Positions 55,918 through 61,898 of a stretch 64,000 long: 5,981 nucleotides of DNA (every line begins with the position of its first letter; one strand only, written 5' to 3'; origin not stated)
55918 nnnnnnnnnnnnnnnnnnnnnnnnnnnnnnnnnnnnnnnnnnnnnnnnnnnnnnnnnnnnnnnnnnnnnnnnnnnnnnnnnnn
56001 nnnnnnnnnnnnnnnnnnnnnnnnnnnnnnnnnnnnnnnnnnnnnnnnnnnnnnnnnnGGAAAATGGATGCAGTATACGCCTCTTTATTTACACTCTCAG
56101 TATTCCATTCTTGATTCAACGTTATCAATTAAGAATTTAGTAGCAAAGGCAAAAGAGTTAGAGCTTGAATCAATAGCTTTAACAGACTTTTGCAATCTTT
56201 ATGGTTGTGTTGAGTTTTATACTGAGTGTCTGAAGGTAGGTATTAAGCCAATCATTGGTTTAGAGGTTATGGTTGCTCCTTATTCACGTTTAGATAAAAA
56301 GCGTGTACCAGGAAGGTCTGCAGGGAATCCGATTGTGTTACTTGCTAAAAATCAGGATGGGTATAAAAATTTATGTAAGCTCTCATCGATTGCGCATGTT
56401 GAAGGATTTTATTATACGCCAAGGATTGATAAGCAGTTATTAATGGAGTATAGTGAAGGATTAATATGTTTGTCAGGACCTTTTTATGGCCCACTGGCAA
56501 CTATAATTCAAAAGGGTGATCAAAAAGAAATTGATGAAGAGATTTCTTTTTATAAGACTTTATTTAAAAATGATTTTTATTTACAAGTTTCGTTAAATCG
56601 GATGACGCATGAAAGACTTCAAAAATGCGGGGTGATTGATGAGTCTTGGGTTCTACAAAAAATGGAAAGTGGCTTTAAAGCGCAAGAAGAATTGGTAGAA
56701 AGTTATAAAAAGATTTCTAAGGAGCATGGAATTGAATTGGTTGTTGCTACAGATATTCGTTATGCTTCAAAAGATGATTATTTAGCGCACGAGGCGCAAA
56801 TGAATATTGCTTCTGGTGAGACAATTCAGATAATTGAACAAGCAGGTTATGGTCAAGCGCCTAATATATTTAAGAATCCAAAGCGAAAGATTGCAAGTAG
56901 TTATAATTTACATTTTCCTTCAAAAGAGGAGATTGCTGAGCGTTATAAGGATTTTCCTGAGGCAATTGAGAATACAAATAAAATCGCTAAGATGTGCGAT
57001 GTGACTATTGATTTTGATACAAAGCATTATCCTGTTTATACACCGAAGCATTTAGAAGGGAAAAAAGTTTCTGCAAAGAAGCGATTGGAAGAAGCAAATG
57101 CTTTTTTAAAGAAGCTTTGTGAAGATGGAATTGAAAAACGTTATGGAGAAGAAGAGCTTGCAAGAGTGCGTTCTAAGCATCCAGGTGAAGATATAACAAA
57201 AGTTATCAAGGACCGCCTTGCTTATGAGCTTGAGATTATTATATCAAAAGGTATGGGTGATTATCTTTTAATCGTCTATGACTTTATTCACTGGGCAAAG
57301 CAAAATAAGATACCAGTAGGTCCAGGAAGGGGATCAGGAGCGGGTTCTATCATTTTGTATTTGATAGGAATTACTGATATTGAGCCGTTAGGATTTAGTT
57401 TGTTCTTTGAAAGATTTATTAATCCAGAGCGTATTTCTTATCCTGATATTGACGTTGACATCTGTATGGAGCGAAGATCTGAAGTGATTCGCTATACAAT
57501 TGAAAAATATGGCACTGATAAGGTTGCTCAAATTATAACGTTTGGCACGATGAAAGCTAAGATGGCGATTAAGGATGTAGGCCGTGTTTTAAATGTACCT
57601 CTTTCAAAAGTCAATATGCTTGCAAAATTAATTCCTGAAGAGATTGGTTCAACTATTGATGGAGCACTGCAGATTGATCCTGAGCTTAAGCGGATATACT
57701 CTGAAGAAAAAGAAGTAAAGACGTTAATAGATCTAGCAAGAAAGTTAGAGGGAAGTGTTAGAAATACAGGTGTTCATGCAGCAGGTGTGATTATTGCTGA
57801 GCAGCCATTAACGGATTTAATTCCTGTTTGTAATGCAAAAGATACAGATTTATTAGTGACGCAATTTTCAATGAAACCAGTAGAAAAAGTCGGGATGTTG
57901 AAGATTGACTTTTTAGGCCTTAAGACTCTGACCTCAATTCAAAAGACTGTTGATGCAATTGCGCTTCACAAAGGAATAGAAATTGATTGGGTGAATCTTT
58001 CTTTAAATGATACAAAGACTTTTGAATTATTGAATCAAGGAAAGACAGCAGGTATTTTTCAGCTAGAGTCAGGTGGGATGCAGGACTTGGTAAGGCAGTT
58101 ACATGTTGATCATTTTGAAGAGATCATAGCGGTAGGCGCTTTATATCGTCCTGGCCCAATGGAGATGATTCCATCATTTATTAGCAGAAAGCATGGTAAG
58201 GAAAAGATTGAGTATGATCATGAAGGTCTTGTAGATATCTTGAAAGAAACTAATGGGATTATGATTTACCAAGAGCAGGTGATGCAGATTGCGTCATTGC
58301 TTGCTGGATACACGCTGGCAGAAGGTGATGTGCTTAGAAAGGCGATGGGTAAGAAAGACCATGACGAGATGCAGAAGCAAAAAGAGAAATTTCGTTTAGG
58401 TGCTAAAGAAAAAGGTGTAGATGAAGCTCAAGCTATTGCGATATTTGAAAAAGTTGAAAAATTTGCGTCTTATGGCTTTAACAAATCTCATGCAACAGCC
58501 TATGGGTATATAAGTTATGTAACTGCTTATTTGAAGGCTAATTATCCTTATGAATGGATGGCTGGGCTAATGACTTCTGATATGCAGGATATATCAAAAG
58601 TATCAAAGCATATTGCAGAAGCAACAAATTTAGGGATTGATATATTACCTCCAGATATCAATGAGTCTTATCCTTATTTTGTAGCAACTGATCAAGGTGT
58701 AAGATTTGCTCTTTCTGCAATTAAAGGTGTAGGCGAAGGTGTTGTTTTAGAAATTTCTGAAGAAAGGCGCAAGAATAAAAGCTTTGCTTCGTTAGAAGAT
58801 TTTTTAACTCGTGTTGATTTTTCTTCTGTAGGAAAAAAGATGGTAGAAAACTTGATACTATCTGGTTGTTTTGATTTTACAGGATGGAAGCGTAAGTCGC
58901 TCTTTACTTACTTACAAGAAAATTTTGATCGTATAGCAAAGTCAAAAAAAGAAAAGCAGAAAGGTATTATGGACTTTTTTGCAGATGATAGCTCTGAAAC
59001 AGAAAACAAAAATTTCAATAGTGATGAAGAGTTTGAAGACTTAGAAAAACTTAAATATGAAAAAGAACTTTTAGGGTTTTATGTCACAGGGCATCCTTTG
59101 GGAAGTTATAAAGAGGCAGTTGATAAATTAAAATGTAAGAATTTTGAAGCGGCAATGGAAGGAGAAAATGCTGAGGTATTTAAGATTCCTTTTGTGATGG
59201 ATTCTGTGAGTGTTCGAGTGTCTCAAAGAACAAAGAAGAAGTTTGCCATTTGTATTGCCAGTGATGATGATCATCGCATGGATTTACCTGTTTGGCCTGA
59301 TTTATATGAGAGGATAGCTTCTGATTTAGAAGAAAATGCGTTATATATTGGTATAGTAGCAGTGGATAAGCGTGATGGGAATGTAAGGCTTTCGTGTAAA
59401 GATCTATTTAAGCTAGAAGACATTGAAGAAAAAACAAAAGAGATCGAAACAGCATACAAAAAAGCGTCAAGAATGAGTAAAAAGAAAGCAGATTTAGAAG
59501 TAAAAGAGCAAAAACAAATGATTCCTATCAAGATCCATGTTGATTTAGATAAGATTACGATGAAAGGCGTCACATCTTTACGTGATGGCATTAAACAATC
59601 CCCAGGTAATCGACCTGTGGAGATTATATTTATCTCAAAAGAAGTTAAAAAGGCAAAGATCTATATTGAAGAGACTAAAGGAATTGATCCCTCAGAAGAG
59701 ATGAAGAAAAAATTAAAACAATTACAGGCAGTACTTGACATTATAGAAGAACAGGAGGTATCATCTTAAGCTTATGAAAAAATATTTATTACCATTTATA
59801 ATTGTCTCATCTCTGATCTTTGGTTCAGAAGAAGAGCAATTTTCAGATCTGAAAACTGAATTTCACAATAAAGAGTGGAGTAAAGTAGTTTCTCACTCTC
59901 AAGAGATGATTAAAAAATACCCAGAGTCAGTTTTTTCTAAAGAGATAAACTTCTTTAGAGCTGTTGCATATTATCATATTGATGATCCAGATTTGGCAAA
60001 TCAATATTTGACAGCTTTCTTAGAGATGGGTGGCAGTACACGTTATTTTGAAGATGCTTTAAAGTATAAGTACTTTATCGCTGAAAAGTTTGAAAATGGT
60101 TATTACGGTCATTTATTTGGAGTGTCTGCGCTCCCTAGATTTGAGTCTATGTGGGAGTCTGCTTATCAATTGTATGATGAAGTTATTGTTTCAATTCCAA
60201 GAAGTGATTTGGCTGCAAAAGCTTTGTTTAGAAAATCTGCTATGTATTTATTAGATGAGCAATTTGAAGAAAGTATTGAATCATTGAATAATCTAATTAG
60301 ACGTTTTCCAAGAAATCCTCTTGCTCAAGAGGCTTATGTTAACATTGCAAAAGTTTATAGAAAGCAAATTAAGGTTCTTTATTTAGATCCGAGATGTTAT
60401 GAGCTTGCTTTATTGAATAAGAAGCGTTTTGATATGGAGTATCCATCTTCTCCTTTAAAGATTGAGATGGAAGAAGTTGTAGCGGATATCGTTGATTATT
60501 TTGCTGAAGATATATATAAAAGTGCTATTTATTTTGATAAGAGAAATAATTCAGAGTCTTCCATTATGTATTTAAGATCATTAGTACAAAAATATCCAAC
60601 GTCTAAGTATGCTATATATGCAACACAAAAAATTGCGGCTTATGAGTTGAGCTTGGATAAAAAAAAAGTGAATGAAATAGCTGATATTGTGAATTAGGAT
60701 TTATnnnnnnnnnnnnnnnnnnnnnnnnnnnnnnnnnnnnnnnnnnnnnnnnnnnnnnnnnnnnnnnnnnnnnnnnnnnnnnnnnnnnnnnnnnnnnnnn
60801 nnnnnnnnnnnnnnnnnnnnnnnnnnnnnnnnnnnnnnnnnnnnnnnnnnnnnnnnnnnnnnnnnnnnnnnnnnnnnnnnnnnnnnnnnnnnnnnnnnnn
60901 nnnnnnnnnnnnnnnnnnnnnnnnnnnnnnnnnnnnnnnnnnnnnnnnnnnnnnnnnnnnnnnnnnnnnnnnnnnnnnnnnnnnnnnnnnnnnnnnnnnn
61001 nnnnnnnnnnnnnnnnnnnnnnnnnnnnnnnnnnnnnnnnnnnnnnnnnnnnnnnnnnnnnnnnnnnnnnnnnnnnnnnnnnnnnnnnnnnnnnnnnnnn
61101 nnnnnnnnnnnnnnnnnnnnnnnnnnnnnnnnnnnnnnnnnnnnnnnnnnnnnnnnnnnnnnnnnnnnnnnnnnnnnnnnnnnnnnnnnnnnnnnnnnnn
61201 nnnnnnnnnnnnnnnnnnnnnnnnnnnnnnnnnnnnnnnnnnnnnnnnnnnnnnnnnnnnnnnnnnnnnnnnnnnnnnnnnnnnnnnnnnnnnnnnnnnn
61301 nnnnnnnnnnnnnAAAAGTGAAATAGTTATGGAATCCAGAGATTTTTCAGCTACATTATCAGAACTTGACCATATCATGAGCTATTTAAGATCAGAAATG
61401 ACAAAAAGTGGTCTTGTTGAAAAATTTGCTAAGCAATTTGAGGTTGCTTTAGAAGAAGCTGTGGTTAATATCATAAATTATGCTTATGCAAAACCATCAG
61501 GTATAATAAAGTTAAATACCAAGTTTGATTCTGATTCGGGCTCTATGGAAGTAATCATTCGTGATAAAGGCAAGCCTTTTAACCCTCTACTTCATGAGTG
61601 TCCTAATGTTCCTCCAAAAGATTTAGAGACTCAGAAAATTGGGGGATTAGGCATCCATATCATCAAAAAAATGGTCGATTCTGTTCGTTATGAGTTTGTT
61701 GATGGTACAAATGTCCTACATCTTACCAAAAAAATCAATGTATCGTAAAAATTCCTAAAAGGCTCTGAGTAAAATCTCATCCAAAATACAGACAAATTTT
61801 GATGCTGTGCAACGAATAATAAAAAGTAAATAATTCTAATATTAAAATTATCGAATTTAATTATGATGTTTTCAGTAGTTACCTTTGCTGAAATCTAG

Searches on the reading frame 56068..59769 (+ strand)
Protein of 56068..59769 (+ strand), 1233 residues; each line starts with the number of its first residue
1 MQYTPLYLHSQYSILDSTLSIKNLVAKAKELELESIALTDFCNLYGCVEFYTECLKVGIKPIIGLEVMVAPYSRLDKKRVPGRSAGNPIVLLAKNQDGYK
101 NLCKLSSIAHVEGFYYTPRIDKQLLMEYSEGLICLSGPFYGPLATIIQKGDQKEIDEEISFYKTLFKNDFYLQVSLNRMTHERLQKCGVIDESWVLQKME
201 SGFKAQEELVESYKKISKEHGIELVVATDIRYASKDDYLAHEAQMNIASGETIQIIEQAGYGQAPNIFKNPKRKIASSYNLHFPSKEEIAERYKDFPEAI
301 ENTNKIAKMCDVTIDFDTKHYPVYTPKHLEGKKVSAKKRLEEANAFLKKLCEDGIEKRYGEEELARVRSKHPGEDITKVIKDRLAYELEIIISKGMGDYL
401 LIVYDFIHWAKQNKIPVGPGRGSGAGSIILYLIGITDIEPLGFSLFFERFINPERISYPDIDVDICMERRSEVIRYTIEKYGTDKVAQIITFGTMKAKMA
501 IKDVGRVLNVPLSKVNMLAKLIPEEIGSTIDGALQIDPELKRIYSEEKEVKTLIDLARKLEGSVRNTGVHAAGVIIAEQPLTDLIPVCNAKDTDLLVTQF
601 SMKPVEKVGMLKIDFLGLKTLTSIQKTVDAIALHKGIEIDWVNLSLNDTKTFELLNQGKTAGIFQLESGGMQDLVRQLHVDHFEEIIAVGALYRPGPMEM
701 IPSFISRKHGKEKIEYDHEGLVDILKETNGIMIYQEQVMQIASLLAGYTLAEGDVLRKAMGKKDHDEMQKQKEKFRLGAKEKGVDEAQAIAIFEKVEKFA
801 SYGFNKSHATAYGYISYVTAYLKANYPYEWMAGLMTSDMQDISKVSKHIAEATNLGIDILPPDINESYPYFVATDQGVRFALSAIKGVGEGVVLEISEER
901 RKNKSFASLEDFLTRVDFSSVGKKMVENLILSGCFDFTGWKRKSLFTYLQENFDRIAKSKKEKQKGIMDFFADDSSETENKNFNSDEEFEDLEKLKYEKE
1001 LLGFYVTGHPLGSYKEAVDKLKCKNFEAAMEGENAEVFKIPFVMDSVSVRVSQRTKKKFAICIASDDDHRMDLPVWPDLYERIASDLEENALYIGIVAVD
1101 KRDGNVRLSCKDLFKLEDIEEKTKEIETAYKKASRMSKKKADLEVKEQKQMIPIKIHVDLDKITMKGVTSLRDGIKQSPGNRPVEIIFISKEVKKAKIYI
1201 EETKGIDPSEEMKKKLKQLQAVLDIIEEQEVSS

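Call 43: search_protein_families(library=ncbifam, proteins=[window:56068-59769:+])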
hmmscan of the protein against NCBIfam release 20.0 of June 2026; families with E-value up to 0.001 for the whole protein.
window:56068-59769:+ (1233 aa): 14 families
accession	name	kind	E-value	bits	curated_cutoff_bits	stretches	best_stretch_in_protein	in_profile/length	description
NF004226.0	PRK05673.1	equivalog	0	1322.8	1002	1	1-1222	4-1140/1146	DNA polymerase III subunit alpha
TIGR00594.1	polc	superfamily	0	1276.1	434.35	1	3-1076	1-1022/1022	DNA polymerase III subunit alpha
NF005298.0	PRK06826.1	equivalog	0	1132.8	1260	1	1-1219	3-1142/1151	DNA polymerase III subunit alpha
NF005617.0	PRK07374.1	equivalog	4.9e-261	869.3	1653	1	1-1144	1-1108/1170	DNA polymerase III subunit alpha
NF005377.0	PRK06920.1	equivalog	9e-259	861.5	1806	2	201-1135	164-1043/1108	DNA polymerase III subunit alpha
NF005516.0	PRK07135.1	equivalog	5.7e-210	700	1084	2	368-1070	241-931/974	DNA polymerase III DnaE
NF004550.0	PRK05898.1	equivalog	6.2e-195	650.3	1182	2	297-997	192-870/971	DNA polymerase III subunit alpha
NF005582.0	PRK07279.1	equivalog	1.3e-180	602.7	1279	2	282-1115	190-963/1033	DNA polymerase III subunit alpha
NF007079.0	PRK09532.1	equivalog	8.4e-179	596.6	1525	1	1-806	1-778/876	DNA polymerase III subunit alpha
NF004225.0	PRK05672.1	subfamily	3.1e-151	505.6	939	1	2-1111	5-1027/1047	error-prone DNA polymerase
NF005616.0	PRK07373.1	equivalog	9.1e-67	225.5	646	1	799-1122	33-366/449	DNA polymerase III subunit alpha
NF001688.0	PRK00448.1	equivalog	4.1e-38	130.7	873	3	86-441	614-913/1445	PolC-type DNA polymerase III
TIGR01405.1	polC_Gram_pos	equivalog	1.3e-35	122.5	1043.45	3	82-441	376-678/1211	DNA polymerase III subunit alpha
NF041577.1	nside_bi_sphtase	equivalog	0.00035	19.8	400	1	7-69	5-67/276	3',5'-nucleoside bisphosphate phosphatase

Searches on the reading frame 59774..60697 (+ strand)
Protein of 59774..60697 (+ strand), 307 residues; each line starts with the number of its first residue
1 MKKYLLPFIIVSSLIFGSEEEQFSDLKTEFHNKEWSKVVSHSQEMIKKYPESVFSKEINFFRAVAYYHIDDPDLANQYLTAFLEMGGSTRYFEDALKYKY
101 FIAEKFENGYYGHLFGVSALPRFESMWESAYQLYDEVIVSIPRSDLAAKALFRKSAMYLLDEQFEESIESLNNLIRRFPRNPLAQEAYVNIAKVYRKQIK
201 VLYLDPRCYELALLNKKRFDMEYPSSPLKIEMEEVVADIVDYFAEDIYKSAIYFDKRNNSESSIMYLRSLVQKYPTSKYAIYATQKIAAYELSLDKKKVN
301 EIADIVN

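Call 84: search_protein_families(library=pfam, proteins=[window:59774-60697:+], max_evalue=0.00001)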
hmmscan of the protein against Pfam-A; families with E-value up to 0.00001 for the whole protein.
window:59774-60697:+ (307 aa): 2 families
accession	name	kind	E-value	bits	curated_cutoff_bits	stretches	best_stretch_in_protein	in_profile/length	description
PF13174.12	TPR_6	-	1.3e-10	41.6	26.3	0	248-277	4-33/33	Tetratricopeptide repeat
PF13525.12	YfiO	-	1.2e-08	35.4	25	0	128-288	22-187/203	Outer membrane lipoprotein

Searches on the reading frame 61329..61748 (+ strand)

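Call 93: search_protein_families(library=pfam, proteins=[window:61329-61748:+], max_evalue=0.01)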
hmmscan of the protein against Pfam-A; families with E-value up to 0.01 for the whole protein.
window:61329-61748:+ (139 aa): 2 families
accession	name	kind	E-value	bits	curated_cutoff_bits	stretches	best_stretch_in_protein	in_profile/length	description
PF13581.12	HATPase_c_2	-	9.3e-24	84.3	27.4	1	6-134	1-127/127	Histidine kinase-like ATPase domain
PF02518.31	HATPase_c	-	0.00043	21.1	26.4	1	37-118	6-86/111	Histidine kinase-, DNA gyrase B-, and HSP90-like ATPase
